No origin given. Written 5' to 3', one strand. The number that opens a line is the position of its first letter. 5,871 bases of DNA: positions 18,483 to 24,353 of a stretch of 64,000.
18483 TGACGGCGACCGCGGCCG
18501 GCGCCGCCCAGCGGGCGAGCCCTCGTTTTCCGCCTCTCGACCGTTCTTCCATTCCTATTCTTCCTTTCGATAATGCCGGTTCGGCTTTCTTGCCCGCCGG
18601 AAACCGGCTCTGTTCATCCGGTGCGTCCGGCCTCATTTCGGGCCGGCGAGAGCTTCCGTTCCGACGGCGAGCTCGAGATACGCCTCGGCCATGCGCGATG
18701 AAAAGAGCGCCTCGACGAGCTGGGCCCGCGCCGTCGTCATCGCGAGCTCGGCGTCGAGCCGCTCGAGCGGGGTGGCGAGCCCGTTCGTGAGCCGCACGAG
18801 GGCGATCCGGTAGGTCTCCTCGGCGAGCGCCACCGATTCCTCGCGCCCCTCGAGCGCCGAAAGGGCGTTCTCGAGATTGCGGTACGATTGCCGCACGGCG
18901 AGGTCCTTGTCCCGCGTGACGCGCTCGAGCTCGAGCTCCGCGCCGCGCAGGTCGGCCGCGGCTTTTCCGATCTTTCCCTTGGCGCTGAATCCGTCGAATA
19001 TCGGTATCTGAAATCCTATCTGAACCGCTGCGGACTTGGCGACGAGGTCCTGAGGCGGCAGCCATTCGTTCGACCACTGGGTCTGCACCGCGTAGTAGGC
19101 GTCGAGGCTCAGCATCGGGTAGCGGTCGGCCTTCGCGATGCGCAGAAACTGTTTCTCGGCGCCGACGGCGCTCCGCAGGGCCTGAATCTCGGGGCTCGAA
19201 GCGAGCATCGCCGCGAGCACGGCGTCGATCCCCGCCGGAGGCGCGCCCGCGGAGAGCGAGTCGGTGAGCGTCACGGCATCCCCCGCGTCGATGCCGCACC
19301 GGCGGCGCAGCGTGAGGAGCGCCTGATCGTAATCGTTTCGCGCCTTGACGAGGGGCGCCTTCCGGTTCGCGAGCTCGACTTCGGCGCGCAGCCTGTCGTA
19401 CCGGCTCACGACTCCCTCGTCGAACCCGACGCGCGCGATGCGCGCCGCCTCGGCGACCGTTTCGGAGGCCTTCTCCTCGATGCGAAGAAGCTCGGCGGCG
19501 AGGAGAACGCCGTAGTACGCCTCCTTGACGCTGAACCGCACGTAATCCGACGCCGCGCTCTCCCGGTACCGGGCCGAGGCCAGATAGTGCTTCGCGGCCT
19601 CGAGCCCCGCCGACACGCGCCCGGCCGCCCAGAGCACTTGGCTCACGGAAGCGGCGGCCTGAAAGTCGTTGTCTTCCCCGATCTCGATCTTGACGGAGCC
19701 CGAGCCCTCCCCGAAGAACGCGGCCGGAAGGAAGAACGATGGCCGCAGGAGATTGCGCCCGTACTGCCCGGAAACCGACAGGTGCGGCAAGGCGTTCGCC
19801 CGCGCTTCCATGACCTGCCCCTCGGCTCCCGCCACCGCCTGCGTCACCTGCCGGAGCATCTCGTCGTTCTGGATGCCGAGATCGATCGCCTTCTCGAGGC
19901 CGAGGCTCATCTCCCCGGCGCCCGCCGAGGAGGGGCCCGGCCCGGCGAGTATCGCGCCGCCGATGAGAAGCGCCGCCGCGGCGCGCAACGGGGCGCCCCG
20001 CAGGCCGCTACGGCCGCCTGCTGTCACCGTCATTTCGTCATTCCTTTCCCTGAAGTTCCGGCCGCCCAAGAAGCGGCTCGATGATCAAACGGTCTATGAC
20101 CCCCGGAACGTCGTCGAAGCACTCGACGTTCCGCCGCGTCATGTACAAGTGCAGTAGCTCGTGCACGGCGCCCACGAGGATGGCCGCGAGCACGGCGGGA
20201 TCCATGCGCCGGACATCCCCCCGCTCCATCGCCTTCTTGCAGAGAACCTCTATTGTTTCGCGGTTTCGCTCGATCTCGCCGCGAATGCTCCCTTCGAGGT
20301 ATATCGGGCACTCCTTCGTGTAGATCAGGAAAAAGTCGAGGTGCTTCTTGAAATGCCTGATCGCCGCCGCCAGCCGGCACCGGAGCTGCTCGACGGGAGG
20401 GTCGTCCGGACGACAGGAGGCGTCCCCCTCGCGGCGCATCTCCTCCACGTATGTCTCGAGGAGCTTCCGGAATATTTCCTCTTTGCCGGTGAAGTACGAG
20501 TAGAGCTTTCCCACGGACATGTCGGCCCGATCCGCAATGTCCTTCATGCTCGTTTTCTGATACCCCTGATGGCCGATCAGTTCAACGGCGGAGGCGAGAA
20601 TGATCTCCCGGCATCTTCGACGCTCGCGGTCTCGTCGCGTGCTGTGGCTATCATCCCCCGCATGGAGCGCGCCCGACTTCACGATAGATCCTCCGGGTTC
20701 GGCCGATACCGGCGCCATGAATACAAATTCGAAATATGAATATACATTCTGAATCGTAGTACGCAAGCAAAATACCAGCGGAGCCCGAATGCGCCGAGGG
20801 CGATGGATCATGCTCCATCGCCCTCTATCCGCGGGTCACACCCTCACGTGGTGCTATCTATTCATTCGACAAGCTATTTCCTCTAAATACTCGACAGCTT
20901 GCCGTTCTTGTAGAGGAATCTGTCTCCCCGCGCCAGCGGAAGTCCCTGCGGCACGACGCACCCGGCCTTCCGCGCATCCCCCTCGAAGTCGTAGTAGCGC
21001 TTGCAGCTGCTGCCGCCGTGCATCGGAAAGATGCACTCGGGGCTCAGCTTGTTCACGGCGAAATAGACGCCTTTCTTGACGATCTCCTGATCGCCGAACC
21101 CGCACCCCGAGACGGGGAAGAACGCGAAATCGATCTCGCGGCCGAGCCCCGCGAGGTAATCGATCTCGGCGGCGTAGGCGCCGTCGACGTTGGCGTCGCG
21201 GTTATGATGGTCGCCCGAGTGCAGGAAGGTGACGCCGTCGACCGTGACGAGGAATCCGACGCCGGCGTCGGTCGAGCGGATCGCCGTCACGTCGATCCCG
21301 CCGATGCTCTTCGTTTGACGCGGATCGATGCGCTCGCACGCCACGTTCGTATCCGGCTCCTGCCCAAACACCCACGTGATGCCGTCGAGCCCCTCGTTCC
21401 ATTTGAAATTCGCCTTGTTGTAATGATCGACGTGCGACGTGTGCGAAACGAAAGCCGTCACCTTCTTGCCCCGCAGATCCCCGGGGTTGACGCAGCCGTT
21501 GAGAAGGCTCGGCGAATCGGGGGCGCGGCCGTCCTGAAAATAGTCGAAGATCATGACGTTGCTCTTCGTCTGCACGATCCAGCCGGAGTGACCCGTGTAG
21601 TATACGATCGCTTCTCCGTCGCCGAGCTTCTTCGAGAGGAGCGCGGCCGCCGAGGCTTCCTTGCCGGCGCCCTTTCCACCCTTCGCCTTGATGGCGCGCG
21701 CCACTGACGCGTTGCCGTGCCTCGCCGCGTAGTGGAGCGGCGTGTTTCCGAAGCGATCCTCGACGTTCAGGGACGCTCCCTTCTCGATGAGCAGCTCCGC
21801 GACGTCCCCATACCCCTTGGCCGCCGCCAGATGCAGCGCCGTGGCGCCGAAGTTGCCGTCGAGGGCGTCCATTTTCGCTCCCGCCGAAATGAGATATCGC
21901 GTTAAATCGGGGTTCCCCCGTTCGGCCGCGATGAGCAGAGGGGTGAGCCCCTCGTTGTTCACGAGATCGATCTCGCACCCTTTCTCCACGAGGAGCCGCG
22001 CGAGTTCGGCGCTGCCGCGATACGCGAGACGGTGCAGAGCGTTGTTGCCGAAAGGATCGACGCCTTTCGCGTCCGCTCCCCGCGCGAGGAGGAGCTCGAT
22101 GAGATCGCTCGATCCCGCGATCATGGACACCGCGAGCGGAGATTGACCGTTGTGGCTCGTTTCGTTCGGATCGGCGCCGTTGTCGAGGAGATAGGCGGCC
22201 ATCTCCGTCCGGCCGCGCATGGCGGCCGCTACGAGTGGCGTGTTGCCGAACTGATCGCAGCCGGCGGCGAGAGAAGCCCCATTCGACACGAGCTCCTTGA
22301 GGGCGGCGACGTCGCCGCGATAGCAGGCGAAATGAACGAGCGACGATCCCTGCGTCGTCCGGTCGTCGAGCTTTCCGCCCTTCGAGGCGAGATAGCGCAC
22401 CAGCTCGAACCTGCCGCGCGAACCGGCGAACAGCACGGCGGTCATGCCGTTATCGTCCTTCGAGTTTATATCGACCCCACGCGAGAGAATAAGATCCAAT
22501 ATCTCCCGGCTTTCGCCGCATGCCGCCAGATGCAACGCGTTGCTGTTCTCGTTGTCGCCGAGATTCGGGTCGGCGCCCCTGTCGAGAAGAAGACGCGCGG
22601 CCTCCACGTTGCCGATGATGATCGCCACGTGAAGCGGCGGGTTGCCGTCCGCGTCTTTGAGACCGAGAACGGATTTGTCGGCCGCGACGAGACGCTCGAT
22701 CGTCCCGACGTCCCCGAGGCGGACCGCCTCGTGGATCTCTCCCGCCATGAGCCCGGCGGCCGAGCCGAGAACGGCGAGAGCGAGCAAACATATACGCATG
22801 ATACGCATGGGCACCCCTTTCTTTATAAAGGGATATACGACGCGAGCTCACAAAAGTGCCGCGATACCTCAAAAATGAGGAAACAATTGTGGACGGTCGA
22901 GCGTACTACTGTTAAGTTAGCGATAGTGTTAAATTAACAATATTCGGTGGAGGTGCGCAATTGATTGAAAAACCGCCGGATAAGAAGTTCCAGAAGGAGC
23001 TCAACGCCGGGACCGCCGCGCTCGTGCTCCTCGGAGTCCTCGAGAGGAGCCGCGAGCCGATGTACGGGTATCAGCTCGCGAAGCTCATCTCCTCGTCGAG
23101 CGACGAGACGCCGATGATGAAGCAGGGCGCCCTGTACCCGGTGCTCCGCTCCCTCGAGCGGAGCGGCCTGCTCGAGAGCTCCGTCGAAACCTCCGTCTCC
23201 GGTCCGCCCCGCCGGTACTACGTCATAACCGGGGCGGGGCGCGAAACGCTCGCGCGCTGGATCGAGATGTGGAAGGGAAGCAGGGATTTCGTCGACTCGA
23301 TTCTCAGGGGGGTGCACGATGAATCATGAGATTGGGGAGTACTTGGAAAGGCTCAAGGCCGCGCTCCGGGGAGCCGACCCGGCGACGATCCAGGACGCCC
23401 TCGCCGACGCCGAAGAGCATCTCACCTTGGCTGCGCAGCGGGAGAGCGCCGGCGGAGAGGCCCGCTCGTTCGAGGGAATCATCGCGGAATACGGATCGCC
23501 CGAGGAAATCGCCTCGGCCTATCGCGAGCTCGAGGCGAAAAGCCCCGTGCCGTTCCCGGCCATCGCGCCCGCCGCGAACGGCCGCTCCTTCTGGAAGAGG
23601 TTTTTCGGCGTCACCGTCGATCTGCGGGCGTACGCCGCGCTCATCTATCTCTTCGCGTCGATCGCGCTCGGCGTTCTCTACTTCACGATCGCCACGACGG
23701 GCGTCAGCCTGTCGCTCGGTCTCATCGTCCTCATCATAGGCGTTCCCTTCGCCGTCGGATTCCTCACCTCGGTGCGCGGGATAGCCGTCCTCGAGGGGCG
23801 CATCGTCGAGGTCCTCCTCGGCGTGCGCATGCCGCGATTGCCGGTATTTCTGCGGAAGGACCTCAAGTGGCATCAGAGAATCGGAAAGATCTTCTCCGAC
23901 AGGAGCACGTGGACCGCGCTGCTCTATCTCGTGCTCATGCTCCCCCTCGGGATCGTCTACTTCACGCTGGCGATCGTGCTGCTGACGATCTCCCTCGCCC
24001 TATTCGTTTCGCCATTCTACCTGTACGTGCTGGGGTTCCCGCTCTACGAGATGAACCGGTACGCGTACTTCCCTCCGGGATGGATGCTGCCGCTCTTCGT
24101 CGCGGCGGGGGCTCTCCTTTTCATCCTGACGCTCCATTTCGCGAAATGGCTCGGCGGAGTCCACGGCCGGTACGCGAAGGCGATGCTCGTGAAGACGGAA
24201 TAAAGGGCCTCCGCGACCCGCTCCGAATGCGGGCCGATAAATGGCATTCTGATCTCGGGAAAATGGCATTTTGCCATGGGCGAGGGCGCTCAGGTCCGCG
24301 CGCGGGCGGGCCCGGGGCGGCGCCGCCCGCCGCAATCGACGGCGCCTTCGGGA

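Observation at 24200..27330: Tandem duplicated TM-GAF genes, each driven by an identical perfect sigma-54 promoter, with conserved TGGCA-N3-TGCCA palindromes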

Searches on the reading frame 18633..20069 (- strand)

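Call 36: search_protein_families(library=pfam, proteins=[window:18633-20069:-], max_evalue=0.0001)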
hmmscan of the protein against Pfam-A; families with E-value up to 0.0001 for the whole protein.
window:18633-20069:- (478 aa): 1 family
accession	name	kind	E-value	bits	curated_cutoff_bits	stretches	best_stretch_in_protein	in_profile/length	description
PF02321.23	OEP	-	1.6e-54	185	22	2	282-470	2-187/187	Outer membrane efflux protein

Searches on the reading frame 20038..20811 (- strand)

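Call 36: search_protein_families(library=pfam, proteins=[window:20038-20811:-], max_evalue=0.0001)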
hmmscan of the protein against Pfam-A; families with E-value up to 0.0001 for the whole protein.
window:20038-20811:- (257 aa): 2 families
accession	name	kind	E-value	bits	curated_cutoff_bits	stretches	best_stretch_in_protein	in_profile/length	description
PF00440.29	TetR_N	-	5.5e-16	58.5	24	1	71-115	1-45/47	Bacterial regulatory proteins, tetR family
PF17932.6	TetR_C_24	-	3.1e-05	24.6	26.4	0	136-219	1-87/114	Tetracyclin repressor-like, C-terminal domain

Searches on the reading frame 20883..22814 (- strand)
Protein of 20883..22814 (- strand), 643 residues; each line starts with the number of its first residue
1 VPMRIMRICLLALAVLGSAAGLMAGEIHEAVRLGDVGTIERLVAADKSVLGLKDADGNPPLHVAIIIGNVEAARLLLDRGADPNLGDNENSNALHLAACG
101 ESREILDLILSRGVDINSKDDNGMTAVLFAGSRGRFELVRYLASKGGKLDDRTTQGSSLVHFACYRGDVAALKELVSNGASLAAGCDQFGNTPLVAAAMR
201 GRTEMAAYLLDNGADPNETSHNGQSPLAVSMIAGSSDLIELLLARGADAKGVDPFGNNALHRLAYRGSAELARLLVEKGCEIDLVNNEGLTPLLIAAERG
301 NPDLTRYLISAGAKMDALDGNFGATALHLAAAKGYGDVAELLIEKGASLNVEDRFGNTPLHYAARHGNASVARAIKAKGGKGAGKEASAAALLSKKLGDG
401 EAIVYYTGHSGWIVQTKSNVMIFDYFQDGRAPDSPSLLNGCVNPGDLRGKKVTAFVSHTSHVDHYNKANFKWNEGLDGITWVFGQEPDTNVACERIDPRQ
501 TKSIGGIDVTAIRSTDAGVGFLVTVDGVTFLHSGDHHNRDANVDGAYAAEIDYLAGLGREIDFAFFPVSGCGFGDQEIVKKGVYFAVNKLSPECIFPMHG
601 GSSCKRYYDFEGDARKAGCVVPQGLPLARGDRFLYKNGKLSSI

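Call 36: search_protein_families(library=pfam, proteins=[window:20883-22814:-], max_evalue=0.0001)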
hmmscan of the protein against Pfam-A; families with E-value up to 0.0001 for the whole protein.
window:20883-22814:- (643 aa): 8 families
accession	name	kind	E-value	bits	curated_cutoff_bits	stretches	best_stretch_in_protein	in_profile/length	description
PF12796.13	Ank_2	-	4e-71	236.1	27.3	5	295-377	3-81/90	Ankyrin repeats (3 copies)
PF00023.36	Ank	-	5.8e-59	193.1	21.1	3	56-88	1-33/33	Ankyrin repeat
PF13637.12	Ank_4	-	7.3e-56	185.3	22.7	7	327-372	1-46/50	Ankyrin repeats (many copies)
PF13606.12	Ank_3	-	1.2e-47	154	22.3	2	56-84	1-29/30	Ankyrin repeat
PF13857.12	Ank_5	-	1.6e-41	140.3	27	5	309-363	2-56/56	Ankyrin repeats (many copies)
PF24521.3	Ank_KRIT1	-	2.5e-06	27.7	80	0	163-244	25-106/149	KRIT1 ankyrin-repeats domain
PF13483.12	Lactamase_B_3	-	6.5e-06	26.6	24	1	404-599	2-160/160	Beta-lactamase superfamily domain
PF23745.1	ANK_LRRK2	-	5.3e-05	23.5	27.5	0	192-252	33-93/130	LRRK2 ANK repeat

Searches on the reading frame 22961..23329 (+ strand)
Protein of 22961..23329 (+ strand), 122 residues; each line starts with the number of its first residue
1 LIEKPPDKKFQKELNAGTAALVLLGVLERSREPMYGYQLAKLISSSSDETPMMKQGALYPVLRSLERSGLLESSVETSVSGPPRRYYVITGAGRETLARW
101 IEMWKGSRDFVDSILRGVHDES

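Call 7: search_protein_families(library=pfam, proteins=[window:22961-23329:+], max_evalue=0.01)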
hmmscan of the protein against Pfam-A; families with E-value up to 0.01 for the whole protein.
window:22961-23329:+ (122 aa): 2 families
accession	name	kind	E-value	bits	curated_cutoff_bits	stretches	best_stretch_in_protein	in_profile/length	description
PF03551.20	PadR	-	3.8e-20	72.1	27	1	23-98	1-74/75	Transcriptional regulator PadR-like family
PF01638.23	HxlR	-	0.00074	19.8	20.8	1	48-104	26-80/91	HxlR-like helix-turn-helix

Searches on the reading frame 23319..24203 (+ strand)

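Call 7: search_protein_families(library=pfam, proteins=[window:23319-24203:+], max_evalue=0.01)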
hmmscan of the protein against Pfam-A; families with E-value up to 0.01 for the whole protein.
window:23319-24203:+ (294 aa): 2 families
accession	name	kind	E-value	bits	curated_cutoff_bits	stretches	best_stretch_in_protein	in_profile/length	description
PF13796.11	Sensor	-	3.2e-29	102.5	28.2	1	110-290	1-162/162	Putative sensor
PF22564.2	HAAS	-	8.6e-09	36.1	27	1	7-66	1-54/55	HAAS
